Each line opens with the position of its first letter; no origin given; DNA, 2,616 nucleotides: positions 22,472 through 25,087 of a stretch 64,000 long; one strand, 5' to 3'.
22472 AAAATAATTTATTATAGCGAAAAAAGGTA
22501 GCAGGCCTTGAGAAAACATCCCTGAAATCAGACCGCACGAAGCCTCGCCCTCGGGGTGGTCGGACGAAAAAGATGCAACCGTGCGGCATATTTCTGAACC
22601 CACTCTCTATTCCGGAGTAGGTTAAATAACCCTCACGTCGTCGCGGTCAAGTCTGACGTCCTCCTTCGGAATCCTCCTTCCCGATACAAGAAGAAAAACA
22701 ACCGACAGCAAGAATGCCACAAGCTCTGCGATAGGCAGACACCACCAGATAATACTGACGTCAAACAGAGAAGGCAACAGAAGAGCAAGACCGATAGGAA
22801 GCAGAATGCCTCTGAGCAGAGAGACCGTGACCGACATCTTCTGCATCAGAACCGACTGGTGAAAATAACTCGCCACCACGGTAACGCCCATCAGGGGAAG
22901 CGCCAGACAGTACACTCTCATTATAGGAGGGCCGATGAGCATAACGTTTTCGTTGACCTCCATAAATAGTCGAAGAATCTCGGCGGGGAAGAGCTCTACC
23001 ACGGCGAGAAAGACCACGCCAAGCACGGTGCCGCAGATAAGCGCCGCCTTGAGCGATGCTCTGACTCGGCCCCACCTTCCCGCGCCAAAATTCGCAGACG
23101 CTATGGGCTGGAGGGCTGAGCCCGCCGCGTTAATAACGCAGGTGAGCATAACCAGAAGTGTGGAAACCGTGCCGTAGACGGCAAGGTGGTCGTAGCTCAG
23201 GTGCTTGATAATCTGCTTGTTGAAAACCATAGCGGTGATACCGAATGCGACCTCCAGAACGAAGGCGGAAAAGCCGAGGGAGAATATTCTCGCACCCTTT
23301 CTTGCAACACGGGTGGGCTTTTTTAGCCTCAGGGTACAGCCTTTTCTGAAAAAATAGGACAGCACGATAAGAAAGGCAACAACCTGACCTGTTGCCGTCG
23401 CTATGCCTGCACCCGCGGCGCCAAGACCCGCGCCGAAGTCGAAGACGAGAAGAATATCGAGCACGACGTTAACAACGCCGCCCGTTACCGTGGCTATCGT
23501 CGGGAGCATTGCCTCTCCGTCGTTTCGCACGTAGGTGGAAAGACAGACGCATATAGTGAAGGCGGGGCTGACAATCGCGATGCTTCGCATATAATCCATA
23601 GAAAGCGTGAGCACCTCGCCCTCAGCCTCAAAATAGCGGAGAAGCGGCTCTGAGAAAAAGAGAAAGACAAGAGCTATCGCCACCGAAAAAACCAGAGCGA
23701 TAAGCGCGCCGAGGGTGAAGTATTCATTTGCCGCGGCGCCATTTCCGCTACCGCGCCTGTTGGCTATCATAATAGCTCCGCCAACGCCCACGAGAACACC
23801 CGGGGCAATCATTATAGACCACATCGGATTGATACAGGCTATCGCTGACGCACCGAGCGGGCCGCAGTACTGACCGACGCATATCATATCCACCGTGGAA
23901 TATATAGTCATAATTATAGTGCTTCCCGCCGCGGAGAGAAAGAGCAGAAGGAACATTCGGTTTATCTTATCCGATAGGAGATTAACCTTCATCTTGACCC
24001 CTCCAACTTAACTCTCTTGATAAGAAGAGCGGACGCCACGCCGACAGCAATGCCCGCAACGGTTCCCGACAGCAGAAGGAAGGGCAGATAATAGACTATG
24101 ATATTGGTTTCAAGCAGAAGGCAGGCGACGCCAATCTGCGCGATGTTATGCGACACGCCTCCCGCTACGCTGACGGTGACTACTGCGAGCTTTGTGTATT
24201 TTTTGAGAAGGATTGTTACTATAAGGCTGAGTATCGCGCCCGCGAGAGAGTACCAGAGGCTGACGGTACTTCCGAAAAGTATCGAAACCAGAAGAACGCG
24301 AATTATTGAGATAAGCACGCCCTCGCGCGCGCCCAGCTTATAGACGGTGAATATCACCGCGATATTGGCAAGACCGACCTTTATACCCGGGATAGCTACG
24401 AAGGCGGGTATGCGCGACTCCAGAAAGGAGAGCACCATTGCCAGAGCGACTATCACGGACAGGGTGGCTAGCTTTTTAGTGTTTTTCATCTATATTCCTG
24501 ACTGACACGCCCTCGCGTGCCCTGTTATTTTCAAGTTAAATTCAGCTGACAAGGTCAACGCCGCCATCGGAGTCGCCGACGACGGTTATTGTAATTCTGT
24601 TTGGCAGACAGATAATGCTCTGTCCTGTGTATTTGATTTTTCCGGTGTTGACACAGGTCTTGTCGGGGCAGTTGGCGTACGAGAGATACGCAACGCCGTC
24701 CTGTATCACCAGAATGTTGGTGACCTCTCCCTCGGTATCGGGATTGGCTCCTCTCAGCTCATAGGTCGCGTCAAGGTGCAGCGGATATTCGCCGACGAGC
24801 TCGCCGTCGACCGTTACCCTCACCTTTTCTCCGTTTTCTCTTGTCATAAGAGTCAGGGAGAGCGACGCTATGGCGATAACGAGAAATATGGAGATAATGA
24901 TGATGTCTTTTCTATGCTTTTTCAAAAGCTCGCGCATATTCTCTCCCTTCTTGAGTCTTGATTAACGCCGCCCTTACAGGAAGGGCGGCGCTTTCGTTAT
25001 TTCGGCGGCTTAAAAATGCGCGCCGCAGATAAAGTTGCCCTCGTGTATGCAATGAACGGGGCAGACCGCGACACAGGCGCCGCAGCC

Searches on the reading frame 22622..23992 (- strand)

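Call 71: search_protein_families(library=pfam, proteins=[window:22622-23992:-], max_evalue=0.001)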
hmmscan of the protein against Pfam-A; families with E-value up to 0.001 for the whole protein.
window:22622-23992:- (456 aa): 1 family
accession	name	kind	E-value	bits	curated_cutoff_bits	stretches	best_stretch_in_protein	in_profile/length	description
PF01554.23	MatE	-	4e-38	131.1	24.9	2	22-180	3-160/161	MatE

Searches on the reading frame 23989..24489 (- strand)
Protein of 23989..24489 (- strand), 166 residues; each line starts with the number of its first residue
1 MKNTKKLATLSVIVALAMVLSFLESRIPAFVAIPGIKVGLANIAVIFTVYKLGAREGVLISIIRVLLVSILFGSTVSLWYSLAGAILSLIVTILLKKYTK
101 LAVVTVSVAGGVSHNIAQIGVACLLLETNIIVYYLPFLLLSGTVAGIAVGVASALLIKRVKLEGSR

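Call 71: search_protein_families(library=pfam, proteins=[window:23989-24489:-], max_evalue=0.001)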
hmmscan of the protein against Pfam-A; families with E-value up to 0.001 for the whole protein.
window:23989-24489:- (166 aa): 1 family
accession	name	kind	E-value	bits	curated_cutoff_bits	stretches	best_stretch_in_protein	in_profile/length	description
PF07456.16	Hpre_diP_synt_I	-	5.6e-38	130.7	30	1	14-154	2-145/147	Heptaprenyl diphosphate synthase component I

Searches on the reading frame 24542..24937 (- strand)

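Call 71: search_protein_families(library=pfam, proteins=[window:24542-24937:-], max_evalue=0.001)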
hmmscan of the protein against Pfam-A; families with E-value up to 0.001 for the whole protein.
window:24542-24937:- (131 aa): 1 family
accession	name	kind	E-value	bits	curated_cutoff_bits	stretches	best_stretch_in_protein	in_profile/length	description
PF07009.16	NusG_II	-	7.8e-28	97.2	29.6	1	14-122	1-106/107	NusG domain II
